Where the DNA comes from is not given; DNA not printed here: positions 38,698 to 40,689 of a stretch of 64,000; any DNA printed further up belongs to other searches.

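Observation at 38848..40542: BetI-like TetR regulator fused to a Rieske-oxygenase alpha-subunit-like domain with degenerate metal ligands (pseudo-enzyme sensor?)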

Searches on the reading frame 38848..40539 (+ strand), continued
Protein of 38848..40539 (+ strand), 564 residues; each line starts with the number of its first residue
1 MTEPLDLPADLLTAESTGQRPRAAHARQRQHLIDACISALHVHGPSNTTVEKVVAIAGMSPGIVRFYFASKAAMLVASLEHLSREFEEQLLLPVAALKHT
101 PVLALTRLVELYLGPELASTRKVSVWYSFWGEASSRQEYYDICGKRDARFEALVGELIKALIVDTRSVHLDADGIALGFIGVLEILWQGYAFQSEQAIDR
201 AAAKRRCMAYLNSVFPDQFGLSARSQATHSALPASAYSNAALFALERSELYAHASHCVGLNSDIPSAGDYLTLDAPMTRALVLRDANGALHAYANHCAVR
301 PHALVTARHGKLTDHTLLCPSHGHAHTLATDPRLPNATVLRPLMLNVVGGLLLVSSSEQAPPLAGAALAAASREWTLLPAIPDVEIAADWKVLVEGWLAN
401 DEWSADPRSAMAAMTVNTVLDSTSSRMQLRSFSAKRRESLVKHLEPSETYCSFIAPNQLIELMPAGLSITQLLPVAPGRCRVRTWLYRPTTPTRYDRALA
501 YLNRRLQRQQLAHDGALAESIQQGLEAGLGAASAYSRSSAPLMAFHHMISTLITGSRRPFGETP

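Call 12: search_solved_structures(query=window:38848-40539:+, max_evalue=0.01, show_alignments=2)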
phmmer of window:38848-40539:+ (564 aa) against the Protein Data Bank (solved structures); distinct sequences matched with E-value up to 0.01: 28.
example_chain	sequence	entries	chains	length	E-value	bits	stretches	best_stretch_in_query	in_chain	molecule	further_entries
3e7q_A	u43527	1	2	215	2.7e-07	33.1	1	27-190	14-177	transcriptional regulator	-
9vdb_A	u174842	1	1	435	3.5e-07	32.7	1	231-325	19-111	Ring hydroxylating dioxygenase, alpha subunit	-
9o71_A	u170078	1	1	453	1.4e-06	30.7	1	234-333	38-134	Phenylpropionate dioxygenase-like ring-hydroxylating dioxygenase large terminal subunit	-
7yls_B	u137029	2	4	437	2.5e-06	29.9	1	234-333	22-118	Rieske (2Fe-2S) domain protein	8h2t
7vju_A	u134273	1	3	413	3.6e-06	29.4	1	227-323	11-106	Rieske (2Fe-2S) domain protein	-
7q04_D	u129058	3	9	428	3.7e-06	29.3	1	227-323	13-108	Terephthalate 1,2-dioxygenase, terminal oxygenase component subunit alpha 2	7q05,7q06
7c8z_A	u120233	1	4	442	5e-06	28.9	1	230-331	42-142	Salicylate 5-hydroxylase, large oxygenase component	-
2w53_A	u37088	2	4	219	6.2e-06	28.6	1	28-116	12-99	REPRESSOR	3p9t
9jp5_A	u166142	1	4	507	1.7e-05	27.2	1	228-326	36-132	Phthalate 3,4-dioxygenase alpha subunit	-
6y9c_A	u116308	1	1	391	3.2e-05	26.2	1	232-326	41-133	Carnitine monooxygenase oxygenase subunit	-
6y8j_A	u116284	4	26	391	3.8e-05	26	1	232-326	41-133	Carnitine monooxygenase oxygenase subunit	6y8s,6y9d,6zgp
2b1x_A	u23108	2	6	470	6.8e-05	25.2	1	231-326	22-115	naphthalene dioxygenase large subunit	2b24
3f1b_A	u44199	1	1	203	0.00015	24.1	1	21-202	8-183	TetR-like transcriptional regulator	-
1uli_A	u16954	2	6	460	0.00036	22.8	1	233-327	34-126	biphenyl dioxygenase large subunit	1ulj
2gfn_A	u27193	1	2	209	0.00039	22.7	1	25-185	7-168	HTH-type transcriptional regulator pksA related protein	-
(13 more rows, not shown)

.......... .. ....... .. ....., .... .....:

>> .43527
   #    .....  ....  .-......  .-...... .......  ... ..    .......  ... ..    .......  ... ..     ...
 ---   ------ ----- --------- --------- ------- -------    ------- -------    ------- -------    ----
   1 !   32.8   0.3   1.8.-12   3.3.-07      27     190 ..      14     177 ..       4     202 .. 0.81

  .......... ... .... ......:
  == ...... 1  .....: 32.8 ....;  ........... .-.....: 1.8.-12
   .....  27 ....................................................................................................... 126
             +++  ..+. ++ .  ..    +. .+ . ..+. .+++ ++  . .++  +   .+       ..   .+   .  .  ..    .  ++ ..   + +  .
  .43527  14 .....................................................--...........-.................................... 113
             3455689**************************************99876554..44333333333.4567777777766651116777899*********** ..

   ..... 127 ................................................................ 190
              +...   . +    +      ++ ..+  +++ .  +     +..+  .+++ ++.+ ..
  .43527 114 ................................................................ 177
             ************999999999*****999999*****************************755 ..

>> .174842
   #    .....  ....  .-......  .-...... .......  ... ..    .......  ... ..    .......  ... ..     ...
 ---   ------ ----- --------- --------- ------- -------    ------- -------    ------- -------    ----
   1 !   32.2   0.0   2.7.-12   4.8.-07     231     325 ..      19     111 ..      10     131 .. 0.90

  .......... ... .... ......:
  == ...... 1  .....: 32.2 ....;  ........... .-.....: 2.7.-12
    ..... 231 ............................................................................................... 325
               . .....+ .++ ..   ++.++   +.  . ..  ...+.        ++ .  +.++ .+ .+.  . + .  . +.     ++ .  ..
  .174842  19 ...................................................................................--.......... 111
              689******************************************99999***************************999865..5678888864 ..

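Call 13: find_encoding_contigs(protein=P0001, flank=10000, max_places=4)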
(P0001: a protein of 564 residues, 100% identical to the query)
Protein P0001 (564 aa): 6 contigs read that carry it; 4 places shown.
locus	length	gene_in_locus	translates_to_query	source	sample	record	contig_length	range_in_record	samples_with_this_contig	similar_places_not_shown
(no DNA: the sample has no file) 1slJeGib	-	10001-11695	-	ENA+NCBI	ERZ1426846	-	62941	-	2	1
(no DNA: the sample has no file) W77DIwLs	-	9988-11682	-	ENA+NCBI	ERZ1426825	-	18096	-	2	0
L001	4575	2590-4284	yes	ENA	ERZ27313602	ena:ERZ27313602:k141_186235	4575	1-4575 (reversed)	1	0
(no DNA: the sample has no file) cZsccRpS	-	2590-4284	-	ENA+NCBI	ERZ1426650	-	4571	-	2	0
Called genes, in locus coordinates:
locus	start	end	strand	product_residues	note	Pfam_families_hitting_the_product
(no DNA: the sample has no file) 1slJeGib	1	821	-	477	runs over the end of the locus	PF00171:Aldedh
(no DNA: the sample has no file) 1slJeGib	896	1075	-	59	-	PF19883:DUF6356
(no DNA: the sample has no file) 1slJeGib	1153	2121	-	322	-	PF00561:Abhydrolase_1, PF12146:Hydrolase_4, PF12697:Abhydrolase_6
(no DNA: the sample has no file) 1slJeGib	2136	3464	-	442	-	PF03137:OATP (faint), PF07690:MFS_1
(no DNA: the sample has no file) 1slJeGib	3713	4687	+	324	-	PF02826:2-Hacid_dh_C (weak), PF03446:NAD_binding_2, PF03807:F420_oxidored, PF14833:NAD_binding_11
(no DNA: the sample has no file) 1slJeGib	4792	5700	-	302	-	PF00126:HTH_1, PF03466:LysR_substrate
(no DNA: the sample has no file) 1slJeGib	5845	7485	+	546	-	PF00732:GMC_oxred_N, PF01266:DAO (faint), PF05199:GMC_oxred_C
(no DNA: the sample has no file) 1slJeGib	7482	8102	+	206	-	PF01966:HD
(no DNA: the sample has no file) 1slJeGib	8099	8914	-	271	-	PF00528:BPD_transp_1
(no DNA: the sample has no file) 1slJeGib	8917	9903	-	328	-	PF00528:BPD_transp_1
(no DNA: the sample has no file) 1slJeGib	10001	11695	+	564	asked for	PF00440:TetR_N (weak), PF13977:TetR_C_6, PF00355:Rieske (weak), PF00848:Ring_hydroxyl_A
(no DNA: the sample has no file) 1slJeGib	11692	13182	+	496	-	PF00171:Aldedh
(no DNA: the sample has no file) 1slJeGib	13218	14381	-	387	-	PF00355:Rieske, PF00848:Ring_hydroxyl_A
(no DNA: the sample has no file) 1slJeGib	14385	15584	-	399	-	PF00355:Rieske, PF00848:Ring_hydroxyl_A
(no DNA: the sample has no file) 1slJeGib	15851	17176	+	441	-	PF00202:Aminotran_3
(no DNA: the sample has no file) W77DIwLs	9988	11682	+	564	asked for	PF00440:TetR_N (weak), PF13977:TetR_C_6, PF00355:Rieske (weak), PF00848:Ring_hydroxyl_A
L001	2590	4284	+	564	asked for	PF00440:TetR_N (weak), PF13977:TetR_C_6, PF00355:Rieske (weak), PF00848:Ring_hydroxyl_A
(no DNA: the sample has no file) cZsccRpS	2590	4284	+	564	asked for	PF00440:TetR_N (weak), PF13977:TetR_C_6, PF00355:Rieske (weak), PF00848:Ring_hydroxyl_A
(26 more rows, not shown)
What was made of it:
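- Checked: An identical protein is called on six other contigs (call 13).
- An identical protein is found on six contigs (call 13).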

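Call 14: find_encoding_contigs(protein=P0038, flank=10000, max_places=2)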
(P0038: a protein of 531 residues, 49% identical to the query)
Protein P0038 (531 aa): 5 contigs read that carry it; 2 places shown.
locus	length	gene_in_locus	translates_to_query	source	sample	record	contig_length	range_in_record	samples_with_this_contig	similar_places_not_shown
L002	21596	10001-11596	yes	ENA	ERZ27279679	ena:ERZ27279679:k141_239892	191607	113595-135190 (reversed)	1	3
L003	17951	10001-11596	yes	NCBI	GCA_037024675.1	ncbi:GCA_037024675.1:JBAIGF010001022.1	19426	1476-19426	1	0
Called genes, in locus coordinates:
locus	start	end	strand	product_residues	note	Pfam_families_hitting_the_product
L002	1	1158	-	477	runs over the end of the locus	PF00171:Aldedh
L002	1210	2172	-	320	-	PF12146:Hydrolase_4, PF00561:Abhydrolase_1, PF12697:Abhydrolase_6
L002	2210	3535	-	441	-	PF07690:MFS_1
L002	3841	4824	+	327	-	PF02826:2-Hacid_dh_C (faint), PF03446:NAD_binding_2, PF03807:F420_oxidored, PF14833:NAD_binding_11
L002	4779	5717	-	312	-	PF00126:HTH_1, PF03466:LysR_substrate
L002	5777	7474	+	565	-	PF00732:GMC_oxred_N, PF05199:GMC_oxred_C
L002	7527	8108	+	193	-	PF01966:HD (weak)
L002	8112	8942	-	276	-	PF00528:BPD_transp_1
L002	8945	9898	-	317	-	PF00528:BPD_transp_1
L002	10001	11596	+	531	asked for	PF13977:TetR_C_6, PF00355:Rieske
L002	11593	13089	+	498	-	PF00171:Aldedh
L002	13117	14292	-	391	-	PF00355:Rieske, PF00848:Ring_hydroxyl_A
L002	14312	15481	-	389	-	PF00355:Rieske, PF00848:Ring_hydroxyl_A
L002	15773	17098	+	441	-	PF00202:Aminotran_3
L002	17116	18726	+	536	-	PF00890:FAD_binding_2 (faint), PF01134:GIDA (faint), PF01266:DAO, PF01946:Thi4 (weak), PF03486:HI0933_like (faint), PF12831:FAD_oxidored, PF13450:NAD_binding_8, PF01593:Amino_oxidase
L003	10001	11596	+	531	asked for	PF13977:TetR_C_6, PF00355:Rieske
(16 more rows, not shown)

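Call 15: find_encoding_contigs(protein=P0087, flank=10000, max_places=2)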
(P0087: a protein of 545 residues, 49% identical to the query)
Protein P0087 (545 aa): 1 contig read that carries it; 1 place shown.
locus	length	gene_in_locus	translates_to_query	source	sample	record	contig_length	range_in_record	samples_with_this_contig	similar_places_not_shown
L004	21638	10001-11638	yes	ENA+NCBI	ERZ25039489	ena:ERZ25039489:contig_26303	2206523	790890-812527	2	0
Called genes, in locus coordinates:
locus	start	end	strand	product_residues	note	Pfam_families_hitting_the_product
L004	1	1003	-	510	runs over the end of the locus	PF00083:Sugar_tr, PF07690:MFS_1, PF12832:MFS_1_like (faint)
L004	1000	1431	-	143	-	PF01047:MarR, PF12802:MarR_2, PF13463:HTH_27 (weak)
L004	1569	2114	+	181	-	PF00571:CBS (weak)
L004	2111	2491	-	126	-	PF02537:CRCB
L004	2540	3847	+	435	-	PF00202:Aminotran_3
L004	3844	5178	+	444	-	PF00202:Aminotran_3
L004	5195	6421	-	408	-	PF03576:Peptidase_S58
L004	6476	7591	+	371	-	PF01547:SBP_bac_1, PF13416:SBP_bac_8, PF13343:SBP_bac_6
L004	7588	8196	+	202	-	-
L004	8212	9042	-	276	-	PF00528:BPD_transp_1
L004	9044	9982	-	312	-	PF00528:BPD_transp_1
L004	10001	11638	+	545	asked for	PF13977:TetR_C_6, PF00355:Rieske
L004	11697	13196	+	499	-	PF00171:Aldedh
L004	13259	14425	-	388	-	PF00355:Rieske, PF00848:Ring_hydroxyl_A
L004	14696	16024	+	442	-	PF00202:Aminotran_3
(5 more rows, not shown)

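Call 18: find_related_loci(query=A1, collection=genome_contigs, flank=10000)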
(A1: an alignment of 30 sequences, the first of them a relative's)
Query A1 (564 aa) in genome_contigs; peptide patterns used: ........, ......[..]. (x = any residue, [..] = any of these).
386 stretches matched a pattern; 342 encode a relative of the query (tblastn E <= 1e-3); the best 80 are kept; 80 distinct loci.
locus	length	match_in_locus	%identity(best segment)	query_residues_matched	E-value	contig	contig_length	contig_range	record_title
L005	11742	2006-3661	52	20-564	7e-157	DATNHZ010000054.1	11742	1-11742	MAG TPA_asm: Steroidobacteraceae bacterium isolate SMAG_U11360 k141_87694, whole genome shotgun sequence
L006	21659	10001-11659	52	16-563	1e-152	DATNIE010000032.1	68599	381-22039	MAG TPA_asm: Steroidobacteraceae bacterium isolate SMAG_U11365 k141_947969, whole genome shotgun sequence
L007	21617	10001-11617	52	20-563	2e-152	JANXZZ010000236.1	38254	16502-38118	MAG: Proteobacteria bacterium isolate GL140_5_metabat_135_sub GL140_5_k141_926760, whole genome shotgun sequence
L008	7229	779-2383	51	27-564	1e-147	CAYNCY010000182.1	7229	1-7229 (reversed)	MAG TPA_asm: uncultured Steroidobacteraceae bacterium isolate binchicken_co54_411 genome assembly, contig: NODE_18948_le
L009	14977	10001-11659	50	20-550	4e-144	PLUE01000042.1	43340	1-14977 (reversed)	MAG: Gammaproteobacteria bacterium isolate bog_1223 73.20120700_S1D.105_contig_99461, whole genome shotgun sequence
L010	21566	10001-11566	51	32-563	3e-142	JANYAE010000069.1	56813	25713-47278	MAG: Proteobacteria bacterium isolate GL140_5_metabat_18 GL140_5_k141_2569260, whole genome shotgun sequence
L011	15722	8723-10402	47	22-555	5e-140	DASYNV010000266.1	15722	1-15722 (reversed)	MAG TPA_asm: Steroidobacteraceae bacterium isolate SMAG_U4412 k141_1503889, whole genome shotgun sequence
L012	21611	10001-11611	49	21-562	4e-138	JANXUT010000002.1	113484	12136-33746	MAG: Proteobacteria bacterium isolate 340R_metabat_153 340R_k141_968679, whole genome shotgun sequence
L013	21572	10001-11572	50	32-564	1e-136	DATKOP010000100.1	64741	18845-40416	MAG TPA_asm: Steroidobacteraceae bacterium isolate SMAG_U14767 k141_3430981, whole genome shotgun sequence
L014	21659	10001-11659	48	27-558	2e-136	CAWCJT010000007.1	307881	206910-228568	MAG: uncultured Gammaproteobacteria bacterium isolate MFD00731.bin.2.6 genome assembly, contig: contig_63264, whole geno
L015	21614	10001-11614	47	3-525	1e-134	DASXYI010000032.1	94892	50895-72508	MAG TPA_asm: Steroidobacteraceae bacterium isolate SMAG_U4820 k141_283409, whole genome shotgun sequence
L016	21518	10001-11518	50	26-525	2e-134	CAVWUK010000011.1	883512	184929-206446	MAG: uncultured Gammaproteobacteria bacterium isolate MFD01716.bin.1.60 genome assembly, contig: contig_44028, whole gen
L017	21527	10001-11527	50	27-557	7e-134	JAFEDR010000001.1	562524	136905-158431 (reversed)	MAG: Proteobacteria bacterium isolate SZAS-85 LIN-566__1__length-562524, whole genome shotgun sequence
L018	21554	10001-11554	49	21-525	5e-133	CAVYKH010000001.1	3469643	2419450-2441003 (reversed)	MAG: uncultured Gammaproteobacteria bacterium isolate MFD05580.bin.1.115 genome assembly, contig: contig_13559, whole ge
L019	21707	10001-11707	45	22-564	4e-133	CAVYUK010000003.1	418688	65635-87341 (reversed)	MAG: uncultured Gammaproteobacteria bacterium isolate MFD09671.bin.2.77 genome assembly, contig: contig_10670, whole gen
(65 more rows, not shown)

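Call 25: predict_structure(alignment_id=A1)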
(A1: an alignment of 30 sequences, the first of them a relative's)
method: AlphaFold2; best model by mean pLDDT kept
length: 564 residues; sequences in the alignment: 30
mean_pLDDT: 84.3   pTM: 0.61
mean pLDDT of the five models: 84.3, 82.8, 82.6, 82.5, 80.8
residues with pLDDT >= 90: 281; 70-90: 204; 50-70: 40; < 50: 39
segments of 3 or more residues with pLDDT < 50: 1-20, 222-228, 408-412, 558-564
pLDDT, mean of each block of 10 residues (from residue 1): 38 38 79 92 89 91 87 89 91 88 92 90 87 73 85 97 91 96 92 85 89 86 47 86 90 92 95 93 95 93 92 91 90 85 93 87 80 90 95 90 59 69 68 89 78 92 92 95 95 92 93 94 82 63 86 60 35
secondary structure, 60 per line:
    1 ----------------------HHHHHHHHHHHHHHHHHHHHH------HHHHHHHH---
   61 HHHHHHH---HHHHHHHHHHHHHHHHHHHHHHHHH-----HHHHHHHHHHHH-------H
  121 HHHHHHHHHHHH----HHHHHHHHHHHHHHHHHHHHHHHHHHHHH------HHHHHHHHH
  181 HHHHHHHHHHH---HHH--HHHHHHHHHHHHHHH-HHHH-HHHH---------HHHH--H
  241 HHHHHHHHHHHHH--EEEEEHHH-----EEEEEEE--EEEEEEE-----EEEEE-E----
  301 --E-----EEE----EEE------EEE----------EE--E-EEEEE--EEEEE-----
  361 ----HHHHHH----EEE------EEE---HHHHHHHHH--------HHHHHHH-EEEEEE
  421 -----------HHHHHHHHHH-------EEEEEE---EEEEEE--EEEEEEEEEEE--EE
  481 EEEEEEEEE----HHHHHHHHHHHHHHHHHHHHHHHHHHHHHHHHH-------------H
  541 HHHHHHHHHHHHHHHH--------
elements in order: H23-43 H50-57 H61-67 H71-95 H101-112 H120-132 H137-165 H172-191 H200-214 H216-219 H221-224 H234-237 H240-253 E256-260 E269-275 E278-284 E290-294 E309-311 E316-318 E325-327 E344-348 E351-355 H365-370 E375-377 E384-386 H390-398 H407-413 E415-420 H432-441 E449-454 E458-463 E466-476 E479-489 H494-526 H540-556
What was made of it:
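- The AF2 model is confident (call 25).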

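Call 32: fold_search(model_id=the predicted structure, library=pdb)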
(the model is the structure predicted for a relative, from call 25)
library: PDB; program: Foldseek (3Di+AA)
matches with E <= 10: 1428; with E <= 0.001: 296
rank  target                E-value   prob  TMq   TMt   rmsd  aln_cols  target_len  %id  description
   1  3vca                  7.0e-15  1.00  0.45  0.62   7.1       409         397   15  Quaternary Ammonium Oxidative Demethylation: X-ray Crystallographic, Resonance Raman and UV-visible Spectroscopic Analys (released 2012-02-08)
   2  4quq                  1.4e-14  1.00  0.42  0.56   9.7       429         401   14  Crystal structure of stachydrine demethylase in complex with azide (released 2015-07-15)
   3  6y8j                  1.7e-14  1.00  0.41  0.64   6.7       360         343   18  Crystal structure of the apo form of a quaternary ammonium Rieske monooxygenase CntA (released 2020-11-18)
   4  4qur                  1.7e-14  1.00  0.45  0.59   9.3       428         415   15  Crystal Structure of stachydrine demethylase in complex with cyanide, oxygen, and N-methyl proline in a new orientation (released 2015-07-15)
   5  4qup                  2.6e-14  1.00  0.42  0.55  11.2       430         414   15  Crystal structure of stachydrine demethylase with N-methyl proline from low X-ray dose composite datasets (released 2015-07-15)
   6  7vju_A                2.9e-14  1.00  0.43  0.62   6.5       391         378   16  Crystal Structure of terephthalate dioxygenase from Comamonas testosteroni KF1 (released 2022-04-13)
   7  3n0q                  3.4e-14  1.00  0.43  0.58   7.2       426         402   13  Crystal structure of a Putative aromatic-ring hydroxylating dioxygenase (TM1040_3219) from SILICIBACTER SP. TM1040 at 1. (released 2010-06-09)
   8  6y9d_A                5.0e-14  1.00  0.42  0.64   5.4       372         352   18  Crystal structure of the quaternary ammonium Rieske monooxygenase CntA in complex with substrate L-Carnitine (released 2020-11-18)
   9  7q06_F                5.5e-14  1.00  0.44  0.62   7.8       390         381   16  Crystal structure of TPADO in complex with 2-OH-TPA (released 2022-03-30)
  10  7q06_E                5.7e-14  1.00  0.44  0.59   7.8       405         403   16  Crystal structure of TPADO in complex with 2-OH-TPA (released 2022-03-30)
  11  7q06_D                6.0e-14  1.00  0.44  0.61   7.3       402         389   15  Crystal structure of TPADO in complex with 2-OH-TPA (released 2022-03-30)
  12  6y8s                  6.3e-14  1.00  0.43  0.66   5.0       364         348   18  Crystal structure of the quaternary ammonium Rieske monooxygenase CntA in complex with substrate gamma-butyrobetaine (released 2020-11-18)
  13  6y9c                  6.6e-14  1.00  0.42  0.62   7.5       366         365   18  The structure of a quaternary ammonium Rieske monooxygenase reveals insights into carnitine oxidation by gut microbiota  (released 2021-03-31)
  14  7q04_F                6.9e-14  1.00  0.44  0.63   6.8       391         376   17  Crystal structure of TPADO in a substrate-free state (released 2022-04-06)
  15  7vju_C                7.6e-14  1.00  0.45  0.62   6.4       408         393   16  Crystal Structure of terephthalate dioxygenase from Comamonas testosteroni KF1 (released 2022-04-13)
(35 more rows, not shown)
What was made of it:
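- Closest known: Group V quaternary-ammonium Rieske oxygenases: CntA. Same: Whole alpha-subunit fold (Foldseek E~1e-14, call 32).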
